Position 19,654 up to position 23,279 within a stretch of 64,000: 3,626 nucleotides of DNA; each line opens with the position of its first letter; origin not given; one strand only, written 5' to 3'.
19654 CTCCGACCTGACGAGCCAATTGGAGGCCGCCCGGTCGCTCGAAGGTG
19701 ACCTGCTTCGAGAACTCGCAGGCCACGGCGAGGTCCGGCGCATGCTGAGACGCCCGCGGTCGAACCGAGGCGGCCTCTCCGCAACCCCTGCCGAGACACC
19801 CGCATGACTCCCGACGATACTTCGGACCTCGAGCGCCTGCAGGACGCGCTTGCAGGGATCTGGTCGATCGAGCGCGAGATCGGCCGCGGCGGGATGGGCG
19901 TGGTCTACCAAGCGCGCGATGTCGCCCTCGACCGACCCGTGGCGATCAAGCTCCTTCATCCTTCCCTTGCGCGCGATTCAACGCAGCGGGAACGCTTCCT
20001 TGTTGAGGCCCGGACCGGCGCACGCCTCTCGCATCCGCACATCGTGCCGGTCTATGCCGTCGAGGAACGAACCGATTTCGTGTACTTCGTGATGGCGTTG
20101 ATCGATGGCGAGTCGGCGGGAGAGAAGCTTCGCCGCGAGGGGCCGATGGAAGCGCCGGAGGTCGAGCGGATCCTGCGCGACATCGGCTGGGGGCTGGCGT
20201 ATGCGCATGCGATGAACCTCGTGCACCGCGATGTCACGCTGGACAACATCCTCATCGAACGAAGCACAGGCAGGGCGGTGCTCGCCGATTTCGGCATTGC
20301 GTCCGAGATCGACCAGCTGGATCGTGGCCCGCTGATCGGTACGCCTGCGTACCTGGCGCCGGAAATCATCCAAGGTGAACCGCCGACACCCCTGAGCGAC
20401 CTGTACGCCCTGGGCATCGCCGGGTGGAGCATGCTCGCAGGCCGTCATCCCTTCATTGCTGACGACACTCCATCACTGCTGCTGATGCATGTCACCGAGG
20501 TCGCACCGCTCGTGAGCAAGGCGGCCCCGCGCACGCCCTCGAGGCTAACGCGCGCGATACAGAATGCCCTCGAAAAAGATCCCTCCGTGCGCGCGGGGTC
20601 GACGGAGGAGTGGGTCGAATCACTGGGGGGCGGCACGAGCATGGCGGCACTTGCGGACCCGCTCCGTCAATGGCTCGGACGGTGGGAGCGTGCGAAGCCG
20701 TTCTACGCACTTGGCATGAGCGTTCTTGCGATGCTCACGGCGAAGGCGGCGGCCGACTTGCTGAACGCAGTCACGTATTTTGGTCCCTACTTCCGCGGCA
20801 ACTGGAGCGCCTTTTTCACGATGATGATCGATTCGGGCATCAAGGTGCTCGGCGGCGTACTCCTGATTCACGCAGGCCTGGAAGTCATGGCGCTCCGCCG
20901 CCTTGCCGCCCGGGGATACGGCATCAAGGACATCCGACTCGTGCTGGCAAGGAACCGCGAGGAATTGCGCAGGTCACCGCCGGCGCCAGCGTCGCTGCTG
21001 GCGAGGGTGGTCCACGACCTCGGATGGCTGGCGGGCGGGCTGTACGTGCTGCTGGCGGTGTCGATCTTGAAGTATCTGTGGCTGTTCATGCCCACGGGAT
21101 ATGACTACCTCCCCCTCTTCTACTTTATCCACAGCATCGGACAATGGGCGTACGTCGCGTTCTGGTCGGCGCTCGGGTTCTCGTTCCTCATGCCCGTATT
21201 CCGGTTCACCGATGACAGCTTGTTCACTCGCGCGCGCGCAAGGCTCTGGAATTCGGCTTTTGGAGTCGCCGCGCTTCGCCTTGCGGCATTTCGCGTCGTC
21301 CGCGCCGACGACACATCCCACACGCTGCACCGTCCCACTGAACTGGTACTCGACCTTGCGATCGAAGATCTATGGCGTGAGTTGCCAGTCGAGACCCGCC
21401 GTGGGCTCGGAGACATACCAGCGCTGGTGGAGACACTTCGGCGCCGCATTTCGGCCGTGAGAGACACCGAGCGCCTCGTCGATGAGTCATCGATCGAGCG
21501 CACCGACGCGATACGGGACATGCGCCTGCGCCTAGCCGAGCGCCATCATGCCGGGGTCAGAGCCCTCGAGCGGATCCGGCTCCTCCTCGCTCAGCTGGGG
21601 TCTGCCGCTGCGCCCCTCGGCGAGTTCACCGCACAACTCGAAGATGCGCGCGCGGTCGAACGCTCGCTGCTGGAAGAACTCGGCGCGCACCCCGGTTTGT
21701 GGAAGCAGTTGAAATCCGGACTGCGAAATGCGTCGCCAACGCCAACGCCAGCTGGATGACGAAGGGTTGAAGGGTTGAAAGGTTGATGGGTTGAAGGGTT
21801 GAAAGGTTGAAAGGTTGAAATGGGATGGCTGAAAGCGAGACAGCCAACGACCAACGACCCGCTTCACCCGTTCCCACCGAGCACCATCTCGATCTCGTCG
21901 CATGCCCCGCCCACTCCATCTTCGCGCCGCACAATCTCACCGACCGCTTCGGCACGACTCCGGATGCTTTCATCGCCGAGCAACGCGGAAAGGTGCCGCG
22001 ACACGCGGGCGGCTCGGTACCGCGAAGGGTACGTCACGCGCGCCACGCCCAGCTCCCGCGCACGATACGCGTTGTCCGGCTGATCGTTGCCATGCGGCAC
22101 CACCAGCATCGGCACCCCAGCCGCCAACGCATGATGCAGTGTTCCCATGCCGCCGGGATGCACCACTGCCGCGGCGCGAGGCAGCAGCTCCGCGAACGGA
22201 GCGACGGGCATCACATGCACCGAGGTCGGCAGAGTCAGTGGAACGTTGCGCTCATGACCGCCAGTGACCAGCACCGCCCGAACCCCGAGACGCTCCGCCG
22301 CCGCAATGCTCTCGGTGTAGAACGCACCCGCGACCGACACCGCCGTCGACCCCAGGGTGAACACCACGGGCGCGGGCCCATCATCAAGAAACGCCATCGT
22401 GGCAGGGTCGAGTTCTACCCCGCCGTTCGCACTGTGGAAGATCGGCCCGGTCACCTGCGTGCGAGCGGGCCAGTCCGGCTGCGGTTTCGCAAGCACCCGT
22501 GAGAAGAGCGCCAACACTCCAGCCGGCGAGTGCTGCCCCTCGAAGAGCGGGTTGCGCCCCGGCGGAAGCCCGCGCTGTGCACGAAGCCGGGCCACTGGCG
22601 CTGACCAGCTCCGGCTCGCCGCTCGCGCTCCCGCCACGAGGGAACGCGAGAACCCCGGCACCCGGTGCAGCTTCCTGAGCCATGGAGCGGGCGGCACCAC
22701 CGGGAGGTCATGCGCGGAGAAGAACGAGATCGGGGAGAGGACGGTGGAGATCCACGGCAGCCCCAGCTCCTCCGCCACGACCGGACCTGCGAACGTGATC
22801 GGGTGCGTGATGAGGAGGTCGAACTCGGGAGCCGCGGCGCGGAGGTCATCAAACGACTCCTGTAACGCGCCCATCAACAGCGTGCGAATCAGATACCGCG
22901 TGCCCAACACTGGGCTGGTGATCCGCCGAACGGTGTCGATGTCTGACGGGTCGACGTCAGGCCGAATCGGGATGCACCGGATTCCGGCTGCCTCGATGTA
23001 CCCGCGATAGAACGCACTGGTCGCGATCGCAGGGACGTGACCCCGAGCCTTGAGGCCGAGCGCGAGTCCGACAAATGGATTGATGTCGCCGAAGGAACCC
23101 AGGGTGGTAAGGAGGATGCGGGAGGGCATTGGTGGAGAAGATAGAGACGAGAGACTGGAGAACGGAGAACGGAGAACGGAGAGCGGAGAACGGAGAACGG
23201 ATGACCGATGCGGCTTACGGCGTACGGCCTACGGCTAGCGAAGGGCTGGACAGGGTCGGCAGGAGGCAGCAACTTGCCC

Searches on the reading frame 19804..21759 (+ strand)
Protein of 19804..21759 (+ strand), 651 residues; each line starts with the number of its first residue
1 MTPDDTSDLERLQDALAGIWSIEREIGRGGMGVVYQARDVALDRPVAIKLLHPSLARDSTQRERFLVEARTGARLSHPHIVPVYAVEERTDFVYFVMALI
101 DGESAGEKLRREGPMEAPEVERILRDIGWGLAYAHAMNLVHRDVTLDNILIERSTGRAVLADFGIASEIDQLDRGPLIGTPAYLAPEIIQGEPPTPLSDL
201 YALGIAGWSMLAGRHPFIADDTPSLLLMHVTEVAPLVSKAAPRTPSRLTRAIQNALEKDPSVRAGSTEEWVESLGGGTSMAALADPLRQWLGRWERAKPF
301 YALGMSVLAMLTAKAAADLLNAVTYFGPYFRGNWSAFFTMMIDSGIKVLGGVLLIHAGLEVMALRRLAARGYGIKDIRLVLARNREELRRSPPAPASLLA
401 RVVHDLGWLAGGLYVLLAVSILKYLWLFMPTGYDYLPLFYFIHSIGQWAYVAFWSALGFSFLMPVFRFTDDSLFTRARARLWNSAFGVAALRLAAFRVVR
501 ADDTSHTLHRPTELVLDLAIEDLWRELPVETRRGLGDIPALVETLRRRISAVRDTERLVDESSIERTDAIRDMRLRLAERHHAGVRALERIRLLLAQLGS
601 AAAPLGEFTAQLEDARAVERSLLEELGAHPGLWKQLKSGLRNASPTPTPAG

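Call 8: search_protein_families(library=pfam, proteins=[window:19804-21759:+])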
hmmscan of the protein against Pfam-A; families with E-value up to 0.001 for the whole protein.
window:19804-21759:+ (651 aa): 2 families
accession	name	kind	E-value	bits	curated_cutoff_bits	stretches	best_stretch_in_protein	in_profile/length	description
PF00069.31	Pkinase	-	1.1e-44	153.2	31.7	1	21-267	2-255/263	Protein kinase domain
PF07714.23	PK_Tyr_Ser-Thr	-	4e-28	98.9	23.1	1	22-264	3-249/258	Protein tyrosine and serine/threonine kinase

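Call 12: find_encoding_contigs(protein=window:19804-21759:+, flank=10000, max_places=10)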
Protein window:19804-21759:+ (651 aa): 3 contigs read that carry it; 1 place shown.
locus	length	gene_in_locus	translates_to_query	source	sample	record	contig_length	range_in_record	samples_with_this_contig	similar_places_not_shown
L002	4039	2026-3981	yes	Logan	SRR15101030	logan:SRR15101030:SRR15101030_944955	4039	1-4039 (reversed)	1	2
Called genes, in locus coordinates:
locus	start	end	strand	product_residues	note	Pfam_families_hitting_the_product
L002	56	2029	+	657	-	PF00069:Pkinase, PF07714:PK_Tyr_Ser-Thr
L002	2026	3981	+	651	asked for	PF00069:Pkinase, PF07714:PK_Tyr_Ser-Thr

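Call 65: list_cluster_members(proteins=[window:19804-21759:+, window:21864-23129:-, window:17834-19807:+])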
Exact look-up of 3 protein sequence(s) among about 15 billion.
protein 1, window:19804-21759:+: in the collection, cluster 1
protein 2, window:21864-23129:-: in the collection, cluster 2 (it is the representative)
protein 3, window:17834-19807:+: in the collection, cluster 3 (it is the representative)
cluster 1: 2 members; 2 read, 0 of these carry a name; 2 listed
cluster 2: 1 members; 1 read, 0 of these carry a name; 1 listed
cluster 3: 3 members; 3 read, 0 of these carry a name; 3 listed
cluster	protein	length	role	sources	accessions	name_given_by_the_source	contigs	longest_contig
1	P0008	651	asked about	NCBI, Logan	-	-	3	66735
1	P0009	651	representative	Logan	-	-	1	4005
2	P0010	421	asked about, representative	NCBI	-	-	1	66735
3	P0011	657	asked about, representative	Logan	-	-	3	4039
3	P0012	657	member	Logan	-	-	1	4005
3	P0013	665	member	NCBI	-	-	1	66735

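Call 66: find_encoding_contigs(protein=P0009, flank=10000, max_places=6)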
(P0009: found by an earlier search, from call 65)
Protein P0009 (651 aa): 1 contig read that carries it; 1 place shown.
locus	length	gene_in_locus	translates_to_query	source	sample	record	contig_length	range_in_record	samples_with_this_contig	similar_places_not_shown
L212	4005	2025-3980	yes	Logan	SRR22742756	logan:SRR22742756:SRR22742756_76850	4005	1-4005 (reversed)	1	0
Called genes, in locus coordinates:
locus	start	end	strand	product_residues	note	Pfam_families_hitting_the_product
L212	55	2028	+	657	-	PF00069:Pkinase, PF07714:PK_Tyr_Ser-Thr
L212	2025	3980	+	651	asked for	PF00069:Pkinase, PF07714:PK_Tyr_Ser-Thr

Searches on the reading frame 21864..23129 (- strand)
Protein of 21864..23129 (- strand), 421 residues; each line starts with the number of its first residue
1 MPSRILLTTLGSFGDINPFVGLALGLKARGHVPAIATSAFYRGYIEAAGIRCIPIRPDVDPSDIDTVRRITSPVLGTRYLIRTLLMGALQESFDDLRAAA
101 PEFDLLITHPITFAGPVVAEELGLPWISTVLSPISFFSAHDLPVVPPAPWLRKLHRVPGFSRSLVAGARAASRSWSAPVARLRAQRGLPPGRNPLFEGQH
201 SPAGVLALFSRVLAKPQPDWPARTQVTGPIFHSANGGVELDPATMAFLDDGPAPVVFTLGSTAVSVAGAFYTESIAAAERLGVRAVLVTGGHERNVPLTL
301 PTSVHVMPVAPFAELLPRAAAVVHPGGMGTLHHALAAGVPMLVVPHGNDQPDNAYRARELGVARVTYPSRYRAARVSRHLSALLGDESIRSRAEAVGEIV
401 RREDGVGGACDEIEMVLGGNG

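Call 8: search_protein_families(library=pfam, proteins=[window:21864-23129:-])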
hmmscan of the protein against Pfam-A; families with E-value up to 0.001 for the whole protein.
window:21864-23129:- (421 aa): 4 families
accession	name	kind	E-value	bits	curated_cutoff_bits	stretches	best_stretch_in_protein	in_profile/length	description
PF06722.18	EryCIII-like_C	-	6.8e-16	59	31.7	1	293-396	22-125/145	Erythromycin biosynthesis protein CIII-like, C-terminal domain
PF00201.24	UDPGT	-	5.5e-07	29.2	19.5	1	255-387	278-409/499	UDP-glucoronosyl and UDP-glucosyl transferase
PF03033.26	Glyco_transf_28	-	4.8e-06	27.1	26.2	1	5-75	1-72/139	Glycosyltransferase family 28 N-terminal domain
PF21036.3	EryCIII-like_N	-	2.3e-05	24.6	27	0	26-129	3-125/216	Erythromycin biosynthesis protein CIII-like, N-terminal domain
